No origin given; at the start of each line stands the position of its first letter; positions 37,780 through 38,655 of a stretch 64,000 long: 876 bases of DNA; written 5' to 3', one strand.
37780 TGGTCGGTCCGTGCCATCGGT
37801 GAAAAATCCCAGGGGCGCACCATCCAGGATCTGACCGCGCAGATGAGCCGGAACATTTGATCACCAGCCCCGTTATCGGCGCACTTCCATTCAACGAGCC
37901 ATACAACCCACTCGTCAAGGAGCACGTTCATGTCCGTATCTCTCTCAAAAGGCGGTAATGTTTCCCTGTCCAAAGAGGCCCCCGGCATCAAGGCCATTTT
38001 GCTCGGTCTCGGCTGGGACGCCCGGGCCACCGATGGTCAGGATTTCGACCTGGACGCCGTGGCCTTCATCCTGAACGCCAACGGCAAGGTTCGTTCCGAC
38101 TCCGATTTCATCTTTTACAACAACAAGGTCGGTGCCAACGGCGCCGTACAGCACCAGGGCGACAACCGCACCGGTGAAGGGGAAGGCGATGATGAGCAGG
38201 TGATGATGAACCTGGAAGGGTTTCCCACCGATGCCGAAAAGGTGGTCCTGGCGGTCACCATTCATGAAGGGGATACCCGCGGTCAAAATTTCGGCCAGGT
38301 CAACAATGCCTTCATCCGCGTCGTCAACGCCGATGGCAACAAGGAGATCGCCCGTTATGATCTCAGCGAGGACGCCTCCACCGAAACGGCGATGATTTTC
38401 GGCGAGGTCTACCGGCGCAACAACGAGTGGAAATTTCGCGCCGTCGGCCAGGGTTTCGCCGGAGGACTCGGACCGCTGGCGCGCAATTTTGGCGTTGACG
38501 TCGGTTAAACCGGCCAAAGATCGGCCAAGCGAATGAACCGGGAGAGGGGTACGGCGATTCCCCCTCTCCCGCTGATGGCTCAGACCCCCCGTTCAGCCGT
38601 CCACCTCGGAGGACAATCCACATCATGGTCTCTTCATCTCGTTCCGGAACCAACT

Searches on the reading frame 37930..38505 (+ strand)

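Call 71: search_protein_families(library=pfam, proteins=[window:37930-38505:+], max_evalue=0.00001)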
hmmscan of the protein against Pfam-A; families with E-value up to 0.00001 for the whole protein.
window:37930-38505:+ (192 aa): 1 family
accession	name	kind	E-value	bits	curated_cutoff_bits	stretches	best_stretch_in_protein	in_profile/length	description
PF02342.23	TerD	-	2.2e-83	278.8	25.3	1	1-187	1-187/187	TerD domain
